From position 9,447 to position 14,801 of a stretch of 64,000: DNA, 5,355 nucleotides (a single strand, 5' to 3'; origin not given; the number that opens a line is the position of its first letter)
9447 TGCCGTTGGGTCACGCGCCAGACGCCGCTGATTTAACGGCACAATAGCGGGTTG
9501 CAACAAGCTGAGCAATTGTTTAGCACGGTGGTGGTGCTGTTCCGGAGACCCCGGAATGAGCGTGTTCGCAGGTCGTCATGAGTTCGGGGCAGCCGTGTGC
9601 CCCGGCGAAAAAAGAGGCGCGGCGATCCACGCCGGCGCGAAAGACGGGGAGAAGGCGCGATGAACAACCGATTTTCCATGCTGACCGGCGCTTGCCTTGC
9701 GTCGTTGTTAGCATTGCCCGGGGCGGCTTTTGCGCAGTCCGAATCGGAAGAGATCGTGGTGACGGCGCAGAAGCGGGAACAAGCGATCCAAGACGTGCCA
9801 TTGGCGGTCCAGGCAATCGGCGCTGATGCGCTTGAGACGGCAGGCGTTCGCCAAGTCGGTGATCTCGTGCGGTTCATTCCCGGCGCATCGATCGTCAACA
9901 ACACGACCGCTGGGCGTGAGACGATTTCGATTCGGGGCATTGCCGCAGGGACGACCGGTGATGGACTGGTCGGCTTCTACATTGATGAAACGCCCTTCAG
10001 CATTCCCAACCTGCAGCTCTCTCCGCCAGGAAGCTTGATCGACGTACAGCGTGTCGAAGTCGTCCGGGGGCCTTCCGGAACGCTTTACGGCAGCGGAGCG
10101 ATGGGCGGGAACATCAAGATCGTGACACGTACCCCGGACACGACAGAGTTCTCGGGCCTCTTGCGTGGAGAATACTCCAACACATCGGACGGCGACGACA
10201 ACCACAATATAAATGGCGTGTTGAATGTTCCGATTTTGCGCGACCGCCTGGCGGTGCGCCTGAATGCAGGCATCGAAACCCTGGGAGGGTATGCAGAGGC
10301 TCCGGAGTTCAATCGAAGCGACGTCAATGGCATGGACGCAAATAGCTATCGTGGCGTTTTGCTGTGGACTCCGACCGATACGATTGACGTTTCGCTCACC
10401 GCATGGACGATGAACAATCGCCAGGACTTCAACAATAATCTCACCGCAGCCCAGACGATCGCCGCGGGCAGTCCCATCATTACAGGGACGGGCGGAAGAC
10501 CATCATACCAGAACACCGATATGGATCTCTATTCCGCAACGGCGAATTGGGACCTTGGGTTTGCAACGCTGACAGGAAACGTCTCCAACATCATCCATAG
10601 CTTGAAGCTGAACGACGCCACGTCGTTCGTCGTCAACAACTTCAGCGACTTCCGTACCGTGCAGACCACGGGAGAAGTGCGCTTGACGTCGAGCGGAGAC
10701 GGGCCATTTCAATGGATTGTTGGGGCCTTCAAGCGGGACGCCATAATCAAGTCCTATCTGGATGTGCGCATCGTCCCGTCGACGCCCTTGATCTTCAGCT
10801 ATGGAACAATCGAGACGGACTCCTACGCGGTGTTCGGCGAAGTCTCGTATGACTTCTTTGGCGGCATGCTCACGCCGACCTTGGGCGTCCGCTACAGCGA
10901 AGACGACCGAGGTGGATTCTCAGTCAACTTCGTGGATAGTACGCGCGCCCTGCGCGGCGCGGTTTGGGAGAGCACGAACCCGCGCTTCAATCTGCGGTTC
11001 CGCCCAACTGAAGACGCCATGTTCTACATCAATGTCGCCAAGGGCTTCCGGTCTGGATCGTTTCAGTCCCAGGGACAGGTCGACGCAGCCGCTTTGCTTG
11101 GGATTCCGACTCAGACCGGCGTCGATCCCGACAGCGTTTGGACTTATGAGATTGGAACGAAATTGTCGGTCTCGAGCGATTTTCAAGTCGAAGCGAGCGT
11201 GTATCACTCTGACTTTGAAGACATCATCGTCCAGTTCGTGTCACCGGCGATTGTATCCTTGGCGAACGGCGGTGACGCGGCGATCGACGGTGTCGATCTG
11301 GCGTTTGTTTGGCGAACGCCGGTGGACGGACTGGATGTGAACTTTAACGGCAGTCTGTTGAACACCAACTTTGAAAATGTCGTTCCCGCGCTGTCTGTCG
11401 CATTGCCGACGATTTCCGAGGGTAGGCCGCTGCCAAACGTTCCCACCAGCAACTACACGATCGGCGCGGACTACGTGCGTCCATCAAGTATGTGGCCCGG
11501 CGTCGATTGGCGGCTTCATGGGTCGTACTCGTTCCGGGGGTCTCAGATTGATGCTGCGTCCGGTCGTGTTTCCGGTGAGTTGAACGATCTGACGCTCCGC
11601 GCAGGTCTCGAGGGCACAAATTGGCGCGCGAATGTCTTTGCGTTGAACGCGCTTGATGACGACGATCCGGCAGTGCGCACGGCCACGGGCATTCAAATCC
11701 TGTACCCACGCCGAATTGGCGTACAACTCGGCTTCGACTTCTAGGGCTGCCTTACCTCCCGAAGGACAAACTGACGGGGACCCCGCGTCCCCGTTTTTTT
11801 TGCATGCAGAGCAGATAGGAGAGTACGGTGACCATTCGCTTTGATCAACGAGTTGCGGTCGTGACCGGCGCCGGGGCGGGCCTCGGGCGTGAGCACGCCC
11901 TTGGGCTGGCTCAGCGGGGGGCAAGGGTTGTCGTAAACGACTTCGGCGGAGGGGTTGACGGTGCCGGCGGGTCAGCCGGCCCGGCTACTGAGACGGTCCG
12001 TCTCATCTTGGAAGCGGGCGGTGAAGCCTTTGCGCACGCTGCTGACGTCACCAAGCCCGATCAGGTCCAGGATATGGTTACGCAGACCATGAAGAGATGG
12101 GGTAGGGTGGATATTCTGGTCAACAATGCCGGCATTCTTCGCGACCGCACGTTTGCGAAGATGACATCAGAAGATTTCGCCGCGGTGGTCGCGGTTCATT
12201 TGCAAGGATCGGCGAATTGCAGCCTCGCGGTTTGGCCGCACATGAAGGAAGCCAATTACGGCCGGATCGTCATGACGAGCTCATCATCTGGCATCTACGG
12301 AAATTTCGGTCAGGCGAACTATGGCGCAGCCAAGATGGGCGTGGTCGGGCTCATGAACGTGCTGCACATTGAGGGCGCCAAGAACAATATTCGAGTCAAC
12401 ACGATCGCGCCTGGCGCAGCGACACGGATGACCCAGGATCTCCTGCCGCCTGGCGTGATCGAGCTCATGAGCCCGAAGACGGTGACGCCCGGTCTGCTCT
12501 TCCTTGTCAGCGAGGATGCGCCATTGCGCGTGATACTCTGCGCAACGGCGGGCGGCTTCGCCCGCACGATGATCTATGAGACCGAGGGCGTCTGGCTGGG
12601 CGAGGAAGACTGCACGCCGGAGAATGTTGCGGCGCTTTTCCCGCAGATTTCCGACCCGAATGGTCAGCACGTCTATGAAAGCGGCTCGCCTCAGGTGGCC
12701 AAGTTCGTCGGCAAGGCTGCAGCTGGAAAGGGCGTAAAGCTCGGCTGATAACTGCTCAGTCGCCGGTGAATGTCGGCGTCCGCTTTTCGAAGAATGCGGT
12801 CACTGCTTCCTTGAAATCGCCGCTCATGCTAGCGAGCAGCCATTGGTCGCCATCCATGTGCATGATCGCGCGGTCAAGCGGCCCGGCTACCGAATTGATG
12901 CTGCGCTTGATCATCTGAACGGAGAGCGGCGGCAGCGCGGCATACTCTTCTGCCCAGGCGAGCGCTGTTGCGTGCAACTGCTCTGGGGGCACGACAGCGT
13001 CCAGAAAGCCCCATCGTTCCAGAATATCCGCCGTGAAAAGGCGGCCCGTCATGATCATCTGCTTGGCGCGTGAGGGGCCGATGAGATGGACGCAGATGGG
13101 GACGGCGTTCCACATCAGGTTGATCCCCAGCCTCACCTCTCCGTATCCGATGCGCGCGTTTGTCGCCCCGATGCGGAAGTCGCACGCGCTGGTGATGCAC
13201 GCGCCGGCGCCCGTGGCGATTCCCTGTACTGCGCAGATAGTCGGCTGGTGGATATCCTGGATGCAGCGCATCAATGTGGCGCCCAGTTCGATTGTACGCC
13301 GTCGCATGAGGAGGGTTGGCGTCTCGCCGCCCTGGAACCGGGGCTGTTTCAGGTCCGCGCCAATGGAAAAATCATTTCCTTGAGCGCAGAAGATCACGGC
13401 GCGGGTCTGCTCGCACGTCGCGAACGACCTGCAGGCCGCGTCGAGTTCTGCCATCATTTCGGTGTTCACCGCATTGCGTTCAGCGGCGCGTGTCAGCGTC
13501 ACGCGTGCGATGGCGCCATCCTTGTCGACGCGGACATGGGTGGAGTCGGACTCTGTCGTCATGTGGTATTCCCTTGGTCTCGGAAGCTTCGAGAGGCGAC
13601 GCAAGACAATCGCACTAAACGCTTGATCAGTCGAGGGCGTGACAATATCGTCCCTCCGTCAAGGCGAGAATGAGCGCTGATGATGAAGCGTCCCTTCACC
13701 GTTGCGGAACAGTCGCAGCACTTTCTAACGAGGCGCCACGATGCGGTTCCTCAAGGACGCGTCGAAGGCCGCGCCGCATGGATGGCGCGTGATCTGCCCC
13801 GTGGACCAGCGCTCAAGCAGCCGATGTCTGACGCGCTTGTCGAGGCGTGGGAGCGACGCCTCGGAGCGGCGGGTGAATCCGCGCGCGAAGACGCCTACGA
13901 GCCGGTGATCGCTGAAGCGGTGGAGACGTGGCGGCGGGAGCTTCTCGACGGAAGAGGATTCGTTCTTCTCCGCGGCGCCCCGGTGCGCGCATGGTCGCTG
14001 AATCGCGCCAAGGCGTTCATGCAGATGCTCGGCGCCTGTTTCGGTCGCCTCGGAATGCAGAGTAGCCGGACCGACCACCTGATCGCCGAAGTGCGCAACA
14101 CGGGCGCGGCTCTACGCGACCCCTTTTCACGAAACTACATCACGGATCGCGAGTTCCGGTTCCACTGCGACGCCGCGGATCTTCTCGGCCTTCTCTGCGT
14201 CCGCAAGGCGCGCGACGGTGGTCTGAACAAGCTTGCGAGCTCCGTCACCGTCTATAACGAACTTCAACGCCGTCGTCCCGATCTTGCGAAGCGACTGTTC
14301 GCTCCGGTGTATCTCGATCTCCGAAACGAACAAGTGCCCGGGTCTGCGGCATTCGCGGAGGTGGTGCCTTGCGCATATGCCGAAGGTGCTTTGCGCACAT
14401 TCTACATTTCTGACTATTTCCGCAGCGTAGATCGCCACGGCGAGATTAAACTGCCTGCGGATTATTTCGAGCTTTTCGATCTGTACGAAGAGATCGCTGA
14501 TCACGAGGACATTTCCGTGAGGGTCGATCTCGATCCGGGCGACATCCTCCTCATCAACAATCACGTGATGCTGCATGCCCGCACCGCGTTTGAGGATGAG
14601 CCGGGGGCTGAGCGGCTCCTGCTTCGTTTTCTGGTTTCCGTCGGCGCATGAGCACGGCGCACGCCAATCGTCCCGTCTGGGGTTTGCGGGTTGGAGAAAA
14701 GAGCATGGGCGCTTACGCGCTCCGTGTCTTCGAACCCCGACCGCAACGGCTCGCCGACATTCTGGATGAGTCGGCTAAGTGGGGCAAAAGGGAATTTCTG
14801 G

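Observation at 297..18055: Peroxisome-like alpha/beta-oxidation toolkit with a TonB-dependent receptor: candidate pathway for a methyl-branched or isoprenoid lipid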

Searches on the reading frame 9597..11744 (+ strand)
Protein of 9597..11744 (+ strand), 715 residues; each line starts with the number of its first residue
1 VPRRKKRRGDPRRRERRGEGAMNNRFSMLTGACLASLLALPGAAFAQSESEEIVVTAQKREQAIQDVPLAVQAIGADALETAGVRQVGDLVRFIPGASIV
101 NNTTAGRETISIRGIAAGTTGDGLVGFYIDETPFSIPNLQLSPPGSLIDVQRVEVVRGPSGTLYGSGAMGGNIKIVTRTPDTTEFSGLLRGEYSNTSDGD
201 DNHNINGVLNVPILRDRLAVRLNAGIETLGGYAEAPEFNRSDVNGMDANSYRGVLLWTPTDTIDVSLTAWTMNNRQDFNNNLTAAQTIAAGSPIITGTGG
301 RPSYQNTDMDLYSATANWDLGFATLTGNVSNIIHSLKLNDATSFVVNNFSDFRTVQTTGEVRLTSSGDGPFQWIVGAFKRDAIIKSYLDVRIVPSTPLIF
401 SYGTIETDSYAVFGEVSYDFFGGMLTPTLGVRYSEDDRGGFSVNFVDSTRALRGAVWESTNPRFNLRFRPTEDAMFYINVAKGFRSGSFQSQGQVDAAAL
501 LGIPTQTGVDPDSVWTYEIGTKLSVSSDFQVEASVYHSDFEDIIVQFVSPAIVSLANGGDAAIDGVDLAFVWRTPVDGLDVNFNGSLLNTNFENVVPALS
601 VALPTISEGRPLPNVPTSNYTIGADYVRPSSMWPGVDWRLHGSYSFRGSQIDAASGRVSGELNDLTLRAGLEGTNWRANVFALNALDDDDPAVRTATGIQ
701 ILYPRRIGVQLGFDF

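Call 4: search_protein_families(library=pfam, proteins=[window:9597-11744:+], max_evalue=0.01)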
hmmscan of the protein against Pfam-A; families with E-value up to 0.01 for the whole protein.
window:9597-11744:+ (715 aa): 2 families
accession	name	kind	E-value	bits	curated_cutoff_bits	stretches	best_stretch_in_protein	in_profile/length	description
PF00593.30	TonB_dep_Rec_b-barrel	-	7e-32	112.3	27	1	273-678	24-429/436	TonB dependent receptor-like, beta-barrel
PF07715.20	Plug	-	1.1e-17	64.9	23.9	1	64-171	2-106/107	TonB-dependent Receptor Plug Domain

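Call 6: search_protein_families(library=ncbifam, proteins=[window:9597-11744:+], max_evalue=0.001)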
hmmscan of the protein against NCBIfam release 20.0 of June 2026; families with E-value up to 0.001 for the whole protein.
window:9597-11744:+ (715 aa): 25 families
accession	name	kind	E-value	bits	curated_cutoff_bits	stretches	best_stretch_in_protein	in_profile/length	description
TIGR01783.1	TonB-siderophor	subfamily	9.3e-28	97.2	223.5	2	66-226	1-152/649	TonB-dependent siderophore receptor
NF010010.0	PRK13483.1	equivalog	3.7e-26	91.3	927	1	27-553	7-499/660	ligand-gated channel protein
TIGR01785.1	TonB-hemin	subfamily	5.1e-22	78.1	316.85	1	51-568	2-541/677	TonB-dependent heme/hemoglobin receptor family protein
TIGR01786.1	TonB-hemlactrns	subfamily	5.5e-22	77.9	323.75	2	52-180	2-136/719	TonB-dependent hemoglobin/transferrin/lactoferrin family receptor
NF010038.0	PRK13513.1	equivalog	3.8e-20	72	942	1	31-227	16-215/659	ligand-gated channel protein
TIGR01779.1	TonB-B12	equivalog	7.5e-20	71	599.7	1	33-285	9-258/614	TonB-dependent vitamin B12 receptor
NF010011.0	PRK13484.1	equivalog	2.4e-17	62.4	1197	1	32-266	12-244/682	IreA family TonB-dependent siderophore receptor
NF007478.2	PRK10064.1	equivalog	2.7e-16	59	745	1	30-223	10-204/663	catecholate siderophore receptor CirA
NF010012.0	PRK13486.1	equivalog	3.2e-15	55.5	924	1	44-181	20-161/696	TonB-dependent receptor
NF053590.1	TonB_dep_TOL0244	equivalog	4.6e-15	55.3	645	1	52-184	12-146/604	TOL_0244 family TonB-dependent receptor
NF007926.1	PRK10641.1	equivalog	7.1e-15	54.6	836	1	22-279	1-252/617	TonB-dependent vitamin B12 receptor BtuB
NF050067.1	TonBEntbctnRecCfrA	equivalog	3.4e-13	48.8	1200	1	41-223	17-204/698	TonB-dependent ferric enterobactin receptor CfrA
NF010051.0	PRK13528.1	subfamily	1.2e-12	46.9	583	1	149-255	143-247/727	FepA family TonB-dependent siderophore receptor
NF041535.1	TonB_rec_PqqU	equivalog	1.7e-11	43.2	1200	1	54-180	2-132/676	TonB-dependent receptor PqqU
NF010048.1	PRK13524.1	subfamily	5.4e-11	41.7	493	1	150-228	148-226/744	FepA family TonB-dependent siderophore receptor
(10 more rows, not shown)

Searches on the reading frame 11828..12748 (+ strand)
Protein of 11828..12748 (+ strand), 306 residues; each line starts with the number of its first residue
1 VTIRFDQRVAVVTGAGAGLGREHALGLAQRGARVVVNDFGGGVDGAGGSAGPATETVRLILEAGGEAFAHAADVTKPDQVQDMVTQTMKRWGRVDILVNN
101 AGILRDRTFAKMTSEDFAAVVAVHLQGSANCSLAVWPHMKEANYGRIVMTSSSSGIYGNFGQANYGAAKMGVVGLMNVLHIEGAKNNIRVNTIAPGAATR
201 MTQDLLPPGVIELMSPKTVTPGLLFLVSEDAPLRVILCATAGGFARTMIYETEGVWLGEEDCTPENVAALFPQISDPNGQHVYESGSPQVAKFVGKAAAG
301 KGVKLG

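Call 4: search_protein_families(library=pfam, proteins=[window:11828-12748:+], max_evalue=0.01)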
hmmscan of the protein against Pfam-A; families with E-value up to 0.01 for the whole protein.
window:11828-12748:+ (306 aa): 3 families
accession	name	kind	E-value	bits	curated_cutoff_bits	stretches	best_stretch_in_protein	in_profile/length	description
PF00106.31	adh_short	-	8.6e-48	162.9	26.6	1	8-204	1-189/195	short chain dehydrogenase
PF13561.12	adh_short_C2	-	4.7e-36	125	27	1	14-202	1-181/236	Enoyl-(Acyl carrier protein) reductase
PF08659.16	KR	-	1.2e-21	77.8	22.6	1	11-178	4-162/180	KR domain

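Call 7: search_protein_families(library=ncbifam, proteins=[window:11828-12748:+], max_evalue=0.001)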
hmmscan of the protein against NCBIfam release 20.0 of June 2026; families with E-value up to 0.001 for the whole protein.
window:11828-12748:+ (306 aa): 214 families (the best 25 are shown)
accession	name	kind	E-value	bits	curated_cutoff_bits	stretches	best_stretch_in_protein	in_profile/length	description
NF005861.0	PRK07791.1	subfamily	3e-64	217.2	373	1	5-232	4-243/300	SDR family oxidoreductase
TIGR03971.1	SDR_subfam_1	subfamily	1.4e-51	175.5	300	1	6-203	2-204/271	mycofactocin-coupled SDR family oxidoreductase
NF005862.0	PRK07792.1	equivalog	7.9e-51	173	414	1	4-227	10-237/307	3-oxoacyl-ACP reductase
NF004198.0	PRK05653.1-3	equivalog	4.1e-50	170.6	296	1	5-212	5-203/248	3-oxoacyl-ACP reductase FabG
TIGR01830.1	3oxo_ACP_reduc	equivalog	2.1e-48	165.1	297.75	1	10-205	1-189/239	3-oxoacyl-[acyl-carrier-protein] reductase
NF009466.0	PRK12826.1-2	subfamily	8.4e-46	156.4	222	1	7-205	3-195/248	3-oxoacyl-ACP reductase FabG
NF009093.0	PRK12429.1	subfamily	1e-44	152.8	258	1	5-196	3-185/259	3-hydroxybutyrate dehydrogenase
NF009546.0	PRK12935.1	equivalog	2.1e-44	152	418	1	4-201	3-193/247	acetoacetyl-CoA reductase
TIGR01963.1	PHB_DH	subfamily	3.3e-42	144.5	307.05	1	7-196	1-181/255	3-hydroxybutyrate dehydrogenase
TIGR01829.1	AcAcCoA_reduct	subfamily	4e-42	144.5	302.1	1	8-204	1-190/242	acetoacetyl-CoA reductase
NF004791.0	PRK06138.1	equivalog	2.2e-41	141.8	312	1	4-198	2-186/252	SDR family oxidoreductase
NF009464.0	PRK12824.1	subfamily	4.6e-41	141.1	269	1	7-205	2-193/245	3-oxoacyl-ACP reductase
NF004818.0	PRK06172.1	equivalog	7.9e-41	140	336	1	1-203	1-196/253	SDR family oxidoreductase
NF005559.1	PRK07231.1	subfamily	3.8e-40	138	215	1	5-205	2-194/249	glucose 1-dehydrogenase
NF005853.0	PRK07774.1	equivalog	1.3e-39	136.1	303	1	4-208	3-199/250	SDR family oxidoreductase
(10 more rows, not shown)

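Call 36: search_solved_structures(query=window:11828-12748:+, max_evalue=1e-20)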
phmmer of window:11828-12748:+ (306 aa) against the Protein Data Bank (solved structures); distinct sequences matched with E-value up to 1e-20: 123 (the best 60 are shown).
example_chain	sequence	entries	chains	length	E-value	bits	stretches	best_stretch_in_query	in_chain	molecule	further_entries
2et6_A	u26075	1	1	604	3.3e-121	407.4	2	3-278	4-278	(3R)-hydroxyacyl-CoA dehydrogenase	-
1zbq_A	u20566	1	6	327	1.1e-71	244.8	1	3-276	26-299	17-beta-hydroxysteroid dehydrogenase 4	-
1gz6_A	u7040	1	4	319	3.5e-71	243.2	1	3-250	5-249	ESTRADIOL 17 BETA-DEHYDROGENASE 4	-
3oml_A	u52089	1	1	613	3.1e-70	240.1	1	3-246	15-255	Peroxisomal Multifunctional Enzyme Type 2, CG3415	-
3qlj_A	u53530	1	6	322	3.3e-45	158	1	6-231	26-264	Short chain dehydrogenase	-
7ulh_A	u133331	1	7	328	9.6e-44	153.2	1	2-209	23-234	Short chain dehydrogenase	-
4dml_A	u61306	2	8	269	4.4e-40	141.1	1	6-214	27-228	3-oxoacyl-[acyl-carrier-protein] reductase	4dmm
4nbu_A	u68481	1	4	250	1.4e-37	132.9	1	4-217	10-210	3-oxoacyl-(Acyl-carrier-protein) reductase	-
2uvd_A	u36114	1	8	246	2.1e-37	132.3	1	8-209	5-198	3-OXOACYL-(ACYL-CARRIER-PROTEIN) REDUCTASE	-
4nbw_A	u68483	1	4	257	2.5e-37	132.1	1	5-220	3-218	Short-chain dehydrogenase/reductase SDR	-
4rzh_A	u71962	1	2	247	1.7e-36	129.3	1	7-213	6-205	3-oxoacyl-[acyl-carrier protein] reductase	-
4jro_A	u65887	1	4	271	3.9e-35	124.9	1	6-214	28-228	FabG protein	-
4nbv_A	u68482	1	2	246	2.7e-34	122.1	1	5-216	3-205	3-oxoacyl-[acyl-carrier-protein] reductase putative short-chain dehydrogenases/reductases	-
4kzp_A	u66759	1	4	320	2.2e-33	119.1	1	7-206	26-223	Oxidoreductase, short chain dehydrogenase/reductase family protein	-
7lg9_A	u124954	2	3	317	3.3e-32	115.3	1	6-229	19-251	3-ketoacyl-ACP reductase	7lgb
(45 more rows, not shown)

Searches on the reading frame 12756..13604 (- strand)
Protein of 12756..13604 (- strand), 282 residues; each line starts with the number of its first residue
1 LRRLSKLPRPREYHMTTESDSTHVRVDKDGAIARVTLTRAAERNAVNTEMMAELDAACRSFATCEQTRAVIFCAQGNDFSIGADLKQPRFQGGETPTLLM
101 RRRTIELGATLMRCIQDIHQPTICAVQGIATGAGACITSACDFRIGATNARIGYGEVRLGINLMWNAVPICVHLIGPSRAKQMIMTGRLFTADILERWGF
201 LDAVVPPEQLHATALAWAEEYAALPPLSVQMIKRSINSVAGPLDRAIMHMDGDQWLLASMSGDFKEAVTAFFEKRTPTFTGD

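Call 4: search_protein_families(library=pfam, proteins=[window:12756-13604:-], max_evalue=0.01)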
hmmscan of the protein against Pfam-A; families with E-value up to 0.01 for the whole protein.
window:12756-13604:- (282 aa): 2 families
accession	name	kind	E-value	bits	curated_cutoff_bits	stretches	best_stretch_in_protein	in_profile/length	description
PF00378.25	ECH_1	-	2.8e-42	145.2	27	1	29-281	3-250/251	Enoyl-CoA hydratase/isomerase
PF16113.10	ECH_2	-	4.5e-15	56.4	27.2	1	33-162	2-130/335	Enoyl-CoA hydratase/isomerase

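Call 7: search_protein_families(library=ncbifam, proteins=[window:12756-13604:-], max_evalue=0.001)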
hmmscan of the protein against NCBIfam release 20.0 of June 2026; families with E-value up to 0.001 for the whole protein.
window:12756-13604:- (282 aa): 71 families (the best 25 are shown)
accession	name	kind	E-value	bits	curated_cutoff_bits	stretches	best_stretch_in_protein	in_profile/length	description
NF004796.0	PRK06144.1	subfamily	9.9e-48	162.9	272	1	17-281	3-261/262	enoyl-CoA hydratase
NF051848.1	EnCoAHydtEchA19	equivalog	9.7e-47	159.7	400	1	23-281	1-257/258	enoyl-CoA hydratase EchA19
NF006107.0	PRK08258.1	equivalog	9.5e-43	146.5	330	1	15-282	10-277/277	enoyl-CoA hydratase family protein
NF005073.0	PRK06495.1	subfamily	2.7e-41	141.6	296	1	23-281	5-256/257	enoyl-CoA hydratase/isomerase family protein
NF006699.0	PRK09245.1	subfamily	7.5e-40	136.9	354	1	22-281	3-265/266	crotonase/enoyl-CoA hydratase family protein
NF005675.0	PRK07468.1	equivalog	7e-39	134.1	350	1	21-280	5-260/262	crotonase/enoyl-CoA hydratase family protein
NF004781.0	PRK06127.1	subfamily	2.1e-38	132.6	291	1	16-281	5-268/269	enoyl-CoA hydratase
NF006008.0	PRK08139.1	equivalog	1.4e-37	129.7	313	1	16-280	5-264/266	enoyl-CoA hydratase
NF004475.0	PRK05809.1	subfamily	4.6e-37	127.9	394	1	22-280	4-258/260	short-chain-enoyl-CoA hydratase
NF006109.0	PRK08260.1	subfamily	6.1e-37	127.5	320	1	22-281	4-277/296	enoyl-CoA hydratase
NF046063.1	oxepin_alt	equivalog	1.2e-36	126.5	300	1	25-277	3-253/254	oxepin-CoA hydrolase, alternative type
NF005802.0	PRK07657.1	equivalog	2.6e-36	125.5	363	1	29-281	11-259/260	enoyl-CoA hydratase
TIGR02280.1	PaaB1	equivalog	1.1e-35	123.4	345.15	1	28-281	5-255/256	2-(1,2-epoxy-1,2-dihydrophenyl)acetyl-CoA isomerase PaaG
NF005891.0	PRK07854.1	equivalog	1.8e-35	122.7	237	1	25-281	3-242/243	enoyl-CoA hydratase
NF006007.0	PRK08138.1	subfamily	2e-35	122.4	355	1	20-281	7-260/261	enoyl-CoA hydratase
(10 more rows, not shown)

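Call 55: search_solved_structures(query=window:12756-13604:-, max_evalue=1e-25)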
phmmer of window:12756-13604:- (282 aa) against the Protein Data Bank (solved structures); distinct sequences matched with E-value up to 1e-25: 6.
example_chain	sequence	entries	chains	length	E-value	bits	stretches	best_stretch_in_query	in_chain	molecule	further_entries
5zai_A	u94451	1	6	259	2.1e-33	119.3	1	24-281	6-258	3-hydroxypropionyl-coenzyme A dehydratase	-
5z7r_A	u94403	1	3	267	5.8e-30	108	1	23-276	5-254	Short-chain-enoyl-CoA hydratase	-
2pbp_A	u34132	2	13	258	1.2e-29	107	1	24-281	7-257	Enoyl-CoA hydratase subunit I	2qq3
3kqf_A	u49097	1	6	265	1.3e-28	103.6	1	32-282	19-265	Enoyl-CoA hydratase/isomerase family protein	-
5e0n_X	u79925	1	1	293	1.4e-27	100.2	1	10-282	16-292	Enoyl-CoA hydratase/isomerase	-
4fzw_C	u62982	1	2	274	3.9e-27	98.7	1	31-281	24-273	1,2-epoxyphenylacetyl-CoA isomerase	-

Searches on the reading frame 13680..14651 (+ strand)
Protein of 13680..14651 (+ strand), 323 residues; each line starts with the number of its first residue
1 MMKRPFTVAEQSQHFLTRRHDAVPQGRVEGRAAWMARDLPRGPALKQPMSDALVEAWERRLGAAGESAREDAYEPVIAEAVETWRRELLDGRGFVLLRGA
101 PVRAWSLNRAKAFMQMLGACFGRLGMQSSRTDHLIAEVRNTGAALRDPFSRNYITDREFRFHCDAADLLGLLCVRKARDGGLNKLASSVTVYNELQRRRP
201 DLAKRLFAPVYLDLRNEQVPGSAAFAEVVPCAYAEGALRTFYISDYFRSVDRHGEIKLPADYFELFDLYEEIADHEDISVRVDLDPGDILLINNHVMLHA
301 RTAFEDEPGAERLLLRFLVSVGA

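Call 4: search_protein_families(library=pfam, proteins=[window:13680-14651:+], max_evalue=0.01)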
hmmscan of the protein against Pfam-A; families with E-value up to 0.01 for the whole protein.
window:13680-14651:+ (323 aa): 2 families
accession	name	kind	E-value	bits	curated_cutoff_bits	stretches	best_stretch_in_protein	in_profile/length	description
PF02668.22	TauD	-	4.3e-29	102.7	27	1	78-316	23-265/267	Taurine catabolism dioxygenase TauD, TfdA family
PF08943.16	CsiD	-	1.1e-05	25.3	27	1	276-316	249-289/294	CsiD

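Call 7: search_protein_families(library=ncbifam, proteins=[window:13680-14651:+], max_evalue=0.001)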
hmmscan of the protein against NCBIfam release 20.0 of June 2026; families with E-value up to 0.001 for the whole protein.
window:13680-14651:+ (323 aa): 6 families
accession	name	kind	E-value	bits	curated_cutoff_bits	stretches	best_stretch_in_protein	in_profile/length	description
NF049936.1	TriMthamethphnDioxTmpA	equivalog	1.1e-08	34.4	400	1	248-311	278-342/366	2-trimethylaminoethylphosphonate dioxygenase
TIGR02409.1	carnitine_bodg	equivalog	4.2e-06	26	414.75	1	173-312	207-345/366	gamma-butyrobetaine dioxygenase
TIGR02410.1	carnitine_TMLD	equivalog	1.1e-05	25.1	268.3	1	234-305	264-338/362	trimethyllysine dioxygenase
NF002814.1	PRK02963.1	equivalog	1.1e-05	24.8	333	1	276-316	265-305/311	glutarate dioxygenase GlaH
NF043003.1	ClavSyn_CS1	equivalog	7.7e-05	22.3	450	1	276-318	244-287/312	clavaminate synthase Cs1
NF041363.1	GntD_guanitoxin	equivalog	0.00012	21.4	345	0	280-317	282-320/341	guanitoxin biosynthesis L-enduracididine beta-hydroxylase GntD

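Call 12: search_solved_structures(query=window:13680-14651:+, max_evalue=0.001)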
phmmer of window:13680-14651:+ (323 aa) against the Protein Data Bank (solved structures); distinct sequences matched with E-value up to 0.001: 2.
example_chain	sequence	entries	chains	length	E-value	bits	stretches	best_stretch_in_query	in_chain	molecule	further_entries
5eqn_A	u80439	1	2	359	9.1e-27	97.4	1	86-317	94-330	FrbJ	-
7n7v_A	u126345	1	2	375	3.8e-23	85.5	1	91-321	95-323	Predicted hydroxylase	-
